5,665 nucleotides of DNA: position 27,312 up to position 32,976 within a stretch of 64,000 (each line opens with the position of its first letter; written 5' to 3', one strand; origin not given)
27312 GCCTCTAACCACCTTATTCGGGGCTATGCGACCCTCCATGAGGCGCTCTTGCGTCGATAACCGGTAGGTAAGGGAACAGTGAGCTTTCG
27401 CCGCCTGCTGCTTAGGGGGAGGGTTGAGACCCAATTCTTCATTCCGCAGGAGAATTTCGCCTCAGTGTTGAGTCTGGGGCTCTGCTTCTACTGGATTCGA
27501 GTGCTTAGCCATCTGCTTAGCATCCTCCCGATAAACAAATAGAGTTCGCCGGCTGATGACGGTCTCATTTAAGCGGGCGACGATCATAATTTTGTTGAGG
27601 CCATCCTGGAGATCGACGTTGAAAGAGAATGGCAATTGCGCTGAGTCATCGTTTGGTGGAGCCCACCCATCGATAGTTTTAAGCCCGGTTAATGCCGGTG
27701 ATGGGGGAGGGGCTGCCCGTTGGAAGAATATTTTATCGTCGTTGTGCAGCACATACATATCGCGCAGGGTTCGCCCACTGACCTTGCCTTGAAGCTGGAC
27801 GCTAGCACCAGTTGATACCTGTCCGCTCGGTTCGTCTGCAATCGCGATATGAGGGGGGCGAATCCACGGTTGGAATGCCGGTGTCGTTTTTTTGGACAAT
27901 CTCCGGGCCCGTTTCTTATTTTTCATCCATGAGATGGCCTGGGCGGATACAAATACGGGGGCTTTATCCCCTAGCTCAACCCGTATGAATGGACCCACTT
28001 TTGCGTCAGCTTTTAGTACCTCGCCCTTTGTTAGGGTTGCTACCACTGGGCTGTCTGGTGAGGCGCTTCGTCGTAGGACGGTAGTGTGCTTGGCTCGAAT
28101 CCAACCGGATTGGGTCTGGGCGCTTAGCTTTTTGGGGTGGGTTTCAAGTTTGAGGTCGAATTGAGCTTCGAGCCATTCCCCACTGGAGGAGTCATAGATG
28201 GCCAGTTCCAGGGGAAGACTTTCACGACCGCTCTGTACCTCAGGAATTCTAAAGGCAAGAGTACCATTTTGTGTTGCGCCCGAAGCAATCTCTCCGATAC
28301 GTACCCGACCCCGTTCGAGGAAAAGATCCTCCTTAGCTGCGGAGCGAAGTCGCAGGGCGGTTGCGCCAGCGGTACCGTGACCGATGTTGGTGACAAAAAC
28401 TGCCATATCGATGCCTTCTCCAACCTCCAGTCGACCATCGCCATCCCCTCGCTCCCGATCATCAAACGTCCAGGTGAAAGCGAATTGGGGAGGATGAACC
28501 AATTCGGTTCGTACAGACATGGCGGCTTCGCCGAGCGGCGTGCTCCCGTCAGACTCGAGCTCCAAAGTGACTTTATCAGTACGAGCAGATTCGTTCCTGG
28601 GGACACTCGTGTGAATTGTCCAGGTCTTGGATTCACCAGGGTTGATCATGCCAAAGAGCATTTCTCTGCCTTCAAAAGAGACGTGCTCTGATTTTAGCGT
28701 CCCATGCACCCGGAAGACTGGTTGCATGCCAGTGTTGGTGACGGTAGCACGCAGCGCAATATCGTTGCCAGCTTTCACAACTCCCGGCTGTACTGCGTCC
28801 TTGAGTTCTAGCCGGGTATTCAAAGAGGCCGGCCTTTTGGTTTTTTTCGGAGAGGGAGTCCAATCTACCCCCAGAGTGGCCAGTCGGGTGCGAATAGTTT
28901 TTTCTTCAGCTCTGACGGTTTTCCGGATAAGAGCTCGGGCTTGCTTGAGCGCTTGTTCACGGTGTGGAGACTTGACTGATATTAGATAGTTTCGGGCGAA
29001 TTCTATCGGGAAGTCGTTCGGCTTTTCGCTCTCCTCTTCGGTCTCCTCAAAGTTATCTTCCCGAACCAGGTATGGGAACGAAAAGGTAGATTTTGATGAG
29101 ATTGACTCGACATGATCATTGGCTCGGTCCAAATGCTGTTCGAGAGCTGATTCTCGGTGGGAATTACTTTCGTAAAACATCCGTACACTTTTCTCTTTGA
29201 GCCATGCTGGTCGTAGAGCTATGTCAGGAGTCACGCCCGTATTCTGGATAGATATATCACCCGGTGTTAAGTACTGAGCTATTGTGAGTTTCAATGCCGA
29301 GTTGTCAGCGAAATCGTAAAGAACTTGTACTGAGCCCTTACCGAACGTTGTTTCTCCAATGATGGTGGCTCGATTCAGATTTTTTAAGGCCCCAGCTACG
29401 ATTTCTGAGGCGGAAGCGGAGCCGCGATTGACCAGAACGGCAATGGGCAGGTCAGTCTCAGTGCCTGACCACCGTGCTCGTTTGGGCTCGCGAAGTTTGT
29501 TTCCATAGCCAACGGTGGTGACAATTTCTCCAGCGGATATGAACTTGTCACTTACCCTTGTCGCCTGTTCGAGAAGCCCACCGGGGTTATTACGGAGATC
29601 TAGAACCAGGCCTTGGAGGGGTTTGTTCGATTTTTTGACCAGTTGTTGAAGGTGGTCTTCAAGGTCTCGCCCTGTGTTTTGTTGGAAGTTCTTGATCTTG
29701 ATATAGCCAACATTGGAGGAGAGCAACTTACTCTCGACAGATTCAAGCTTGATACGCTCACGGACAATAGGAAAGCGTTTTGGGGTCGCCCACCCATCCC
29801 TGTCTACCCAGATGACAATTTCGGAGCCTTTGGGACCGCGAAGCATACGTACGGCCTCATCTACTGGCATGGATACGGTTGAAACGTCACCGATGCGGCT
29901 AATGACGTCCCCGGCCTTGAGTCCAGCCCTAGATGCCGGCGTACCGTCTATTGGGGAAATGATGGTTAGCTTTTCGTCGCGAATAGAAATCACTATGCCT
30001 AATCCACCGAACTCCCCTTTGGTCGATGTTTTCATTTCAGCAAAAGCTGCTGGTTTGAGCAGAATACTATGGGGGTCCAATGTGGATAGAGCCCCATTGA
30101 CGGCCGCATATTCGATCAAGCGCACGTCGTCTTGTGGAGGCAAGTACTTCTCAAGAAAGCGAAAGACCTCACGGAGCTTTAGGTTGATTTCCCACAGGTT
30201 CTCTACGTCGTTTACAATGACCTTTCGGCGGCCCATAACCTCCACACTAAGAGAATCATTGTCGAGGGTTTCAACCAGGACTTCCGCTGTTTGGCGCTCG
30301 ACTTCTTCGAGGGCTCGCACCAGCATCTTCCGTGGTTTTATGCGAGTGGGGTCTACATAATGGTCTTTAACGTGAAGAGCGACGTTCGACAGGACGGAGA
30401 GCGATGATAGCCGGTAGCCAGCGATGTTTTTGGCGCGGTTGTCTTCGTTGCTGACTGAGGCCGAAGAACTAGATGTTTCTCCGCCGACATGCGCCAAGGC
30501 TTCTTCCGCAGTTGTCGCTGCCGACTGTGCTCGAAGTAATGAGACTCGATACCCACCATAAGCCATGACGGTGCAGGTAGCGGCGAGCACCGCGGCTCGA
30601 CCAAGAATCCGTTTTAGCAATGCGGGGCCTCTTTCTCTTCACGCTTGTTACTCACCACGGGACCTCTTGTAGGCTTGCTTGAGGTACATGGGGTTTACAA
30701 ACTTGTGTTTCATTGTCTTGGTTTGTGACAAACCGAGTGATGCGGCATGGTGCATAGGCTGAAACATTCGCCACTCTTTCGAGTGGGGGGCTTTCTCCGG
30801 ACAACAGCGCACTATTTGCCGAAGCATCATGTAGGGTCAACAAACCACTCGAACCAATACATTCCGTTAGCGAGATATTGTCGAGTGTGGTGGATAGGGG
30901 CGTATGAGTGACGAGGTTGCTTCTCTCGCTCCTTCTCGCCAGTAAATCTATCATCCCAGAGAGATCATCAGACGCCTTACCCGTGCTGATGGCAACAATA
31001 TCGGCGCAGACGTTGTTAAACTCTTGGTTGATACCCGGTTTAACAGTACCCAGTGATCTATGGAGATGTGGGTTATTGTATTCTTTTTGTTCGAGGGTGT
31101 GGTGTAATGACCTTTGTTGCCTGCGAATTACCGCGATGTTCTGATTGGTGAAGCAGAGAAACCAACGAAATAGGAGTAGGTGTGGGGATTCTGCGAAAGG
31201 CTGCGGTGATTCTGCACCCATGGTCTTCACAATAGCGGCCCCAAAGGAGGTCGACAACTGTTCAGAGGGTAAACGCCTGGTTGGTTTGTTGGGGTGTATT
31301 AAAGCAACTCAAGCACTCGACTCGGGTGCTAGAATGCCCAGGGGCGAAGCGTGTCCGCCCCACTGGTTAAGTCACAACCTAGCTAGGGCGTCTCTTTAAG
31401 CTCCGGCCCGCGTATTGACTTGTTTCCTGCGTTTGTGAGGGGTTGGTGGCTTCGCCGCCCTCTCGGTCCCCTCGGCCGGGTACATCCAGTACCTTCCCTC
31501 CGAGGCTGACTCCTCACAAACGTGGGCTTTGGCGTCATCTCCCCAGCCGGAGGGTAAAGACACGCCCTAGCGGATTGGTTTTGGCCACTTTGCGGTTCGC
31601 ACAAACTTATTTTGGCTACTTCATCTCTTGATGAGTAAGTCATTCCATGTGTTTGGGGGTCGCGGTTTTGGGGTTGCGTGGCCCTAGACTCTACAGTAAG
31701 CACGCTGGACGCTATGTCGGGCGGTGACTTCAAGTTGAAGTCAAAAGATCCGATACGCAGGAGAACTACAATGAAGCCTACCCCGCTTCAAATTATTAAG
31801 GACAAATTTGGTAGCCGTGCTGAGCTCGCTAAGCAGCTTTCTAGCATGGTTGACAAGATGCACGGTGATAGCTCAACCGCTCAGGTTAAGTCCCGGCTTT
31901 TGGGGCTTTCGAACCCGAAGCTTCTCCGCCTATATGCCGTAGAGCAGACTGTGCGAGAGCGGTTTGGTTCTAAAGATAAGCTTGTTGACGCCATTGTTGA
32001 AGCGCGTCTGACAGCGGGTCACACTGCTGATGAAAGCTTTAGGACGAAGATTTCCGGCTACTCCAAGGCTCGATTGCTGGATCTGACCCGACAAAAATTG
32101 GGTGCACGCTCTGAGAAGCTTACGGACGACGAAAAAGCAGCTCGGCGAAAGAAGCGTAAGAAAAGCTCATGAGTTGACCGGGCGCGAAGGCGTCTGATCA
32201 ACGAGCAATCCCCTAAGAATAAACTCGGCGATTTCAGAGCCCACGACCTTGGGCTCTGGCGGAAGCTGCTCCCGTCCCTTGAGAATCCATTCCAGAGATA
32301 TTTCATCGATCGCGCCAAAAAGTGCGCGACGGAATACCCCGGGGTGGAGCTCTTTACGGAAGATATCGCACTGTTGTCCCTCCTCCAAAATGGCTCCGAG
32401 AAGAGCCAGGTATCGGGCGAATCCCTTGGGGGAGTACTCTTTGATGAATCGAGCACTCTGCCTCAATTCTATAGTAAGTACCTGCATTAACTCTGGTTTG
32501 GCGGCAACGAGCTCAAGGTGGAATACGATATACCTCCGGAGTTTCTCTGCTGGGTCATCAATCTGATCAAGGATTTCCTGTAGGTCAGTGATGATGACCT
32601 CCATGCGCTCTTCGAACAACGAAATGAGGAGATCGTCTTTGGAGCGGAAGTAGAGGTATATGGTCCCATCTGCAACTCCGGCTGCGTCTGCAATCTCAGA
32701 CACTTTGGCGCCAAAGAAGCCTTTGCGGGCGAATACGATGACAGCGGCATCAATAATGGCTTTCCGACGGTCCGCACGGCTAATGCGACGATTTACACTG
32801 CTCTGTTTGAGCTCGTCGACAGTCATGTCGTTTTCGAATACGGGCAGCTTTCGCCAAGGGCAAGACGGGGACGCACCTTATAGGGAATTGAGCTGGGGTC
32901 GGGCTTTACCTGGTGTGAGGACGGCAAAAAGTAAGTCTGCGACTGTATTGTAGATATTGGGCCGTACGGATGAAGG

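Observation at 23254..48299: Second foldback family (B, about 180 bp, ends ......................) always adjacent to family A and twice fused to it through a shared CTAG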

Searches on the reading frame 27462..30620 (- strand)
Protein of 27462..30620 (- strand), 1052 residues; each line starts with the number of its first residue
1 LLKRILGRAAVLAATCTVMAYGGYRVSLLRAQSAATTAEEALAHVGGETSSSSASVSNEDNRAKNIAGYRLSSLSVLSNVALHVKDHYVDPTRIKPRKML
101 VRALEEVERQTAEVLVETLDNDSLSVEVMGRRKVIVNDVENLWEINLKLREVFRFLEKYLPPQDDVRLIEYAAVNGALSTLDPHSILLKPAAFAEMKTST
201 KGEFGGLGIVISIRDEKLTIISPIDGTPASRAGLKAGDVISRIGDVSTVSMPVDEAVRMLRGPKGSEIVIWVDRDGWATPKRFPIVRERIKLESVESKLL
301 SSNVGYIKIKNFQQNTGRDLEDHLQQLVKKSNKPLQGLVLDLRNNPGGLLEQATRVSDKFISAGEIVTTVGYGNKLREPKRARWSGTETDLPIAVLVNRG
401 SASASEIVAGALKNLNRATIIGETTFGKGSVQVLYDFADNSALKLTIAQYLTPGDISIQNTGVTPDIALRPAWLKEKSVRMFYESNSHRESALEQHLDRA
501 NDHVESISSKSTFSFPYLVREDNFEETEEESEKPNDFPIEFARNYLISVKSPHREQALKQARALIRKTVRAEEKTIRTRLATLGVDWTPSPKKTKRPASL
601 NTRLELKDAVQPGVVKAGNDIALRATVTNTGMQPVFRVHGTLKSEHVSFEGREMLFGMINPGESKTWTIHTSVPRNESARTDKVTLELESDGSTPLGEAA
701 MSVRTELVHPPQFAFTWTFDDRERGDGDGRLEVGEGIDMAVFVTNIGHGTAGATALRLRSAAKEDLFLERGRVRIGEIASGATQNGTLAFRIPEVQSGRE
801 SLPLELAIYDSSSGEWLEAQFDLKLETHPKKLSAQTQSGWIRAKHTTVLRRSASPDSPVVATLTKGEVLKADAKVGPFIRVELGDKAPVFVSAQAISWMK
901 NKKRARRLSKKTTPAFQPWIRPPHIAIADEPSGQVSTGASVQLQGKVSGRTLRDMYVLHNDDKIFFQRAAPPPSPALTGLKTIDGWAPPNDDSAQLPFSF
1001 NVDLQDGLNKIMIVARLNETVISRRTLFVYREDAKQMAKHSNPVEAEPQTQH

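Call 14: search_protein_families(library=pfam, proteins=[window:27462-30620:-])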
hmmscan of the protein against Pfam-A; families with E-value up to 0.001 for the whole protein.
window:27462-30620:- (1052 aa): 6 families
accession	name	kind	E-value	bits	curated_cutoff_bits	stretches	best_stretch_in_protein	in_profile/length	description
PF03572.23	Peptidase_S41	-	4e-52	176.6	24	1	303-468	1-164/165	Peptidase family S41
PF00595.29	PDZ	-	5.5e-11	43.1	23.2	1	203-267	8-75/81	PDZ domain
PF17820.7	PDZ_6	-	3.2e-09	36.8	27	1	221-270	3-50/54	PDZ domain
PF13180.12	PDZ_2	-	7e-06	26.7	27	1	205-276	1-71/80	PDZ domain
PF07705.17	CARDB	-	7.2e-06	26.6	22.7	0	603-688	3-81/101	CARDB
PF08239.17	SH3_3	-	0.0009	19.8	27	0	849-892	5-49/54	Bacterial SH3 domain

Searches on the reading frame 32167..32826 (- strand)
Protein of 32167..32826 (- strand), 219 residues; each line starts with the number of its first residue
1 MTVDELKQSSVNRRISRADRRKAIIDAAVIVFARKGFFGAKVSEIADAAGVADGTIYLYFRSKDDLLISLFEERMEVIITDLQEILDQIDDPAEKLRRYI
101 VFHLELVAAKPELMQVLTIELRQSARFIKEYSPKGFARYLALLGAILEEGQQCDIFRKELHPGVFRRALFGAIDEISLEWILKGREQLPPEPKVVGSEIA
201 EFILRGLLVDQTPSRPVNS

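Call 92: search_protein_families(library=pfam, proteins=[window:32167-32826:-], max_evalue=0.00001)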
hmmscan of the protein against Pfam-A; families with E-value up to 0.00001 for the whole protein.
window:32167-32826:- (219 aa): 4 families
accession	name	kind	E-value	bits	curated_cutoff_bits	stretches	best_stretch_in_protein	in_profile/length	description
PF08359.16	TetR_C_4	-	6.4e-19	68.9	21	1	71-184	1-114/133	YsiA-like protein, C-terminal region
PF00440.29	TetR_N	-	2.3e-16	59.7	24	1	24-68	1-45/47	Bacterial regulatory proteins, tetR family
PF17932.6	TetR_C_24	-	3.8e-07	30.8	26.4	1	90-178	2-89/114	Tetracyclin repressor-like, C-terminal domain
PF17938.6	TetR_C_29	-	2.6e-06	28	26.2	1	92-162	1-73/119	Tetracyclin repressor-like, C-terminal domain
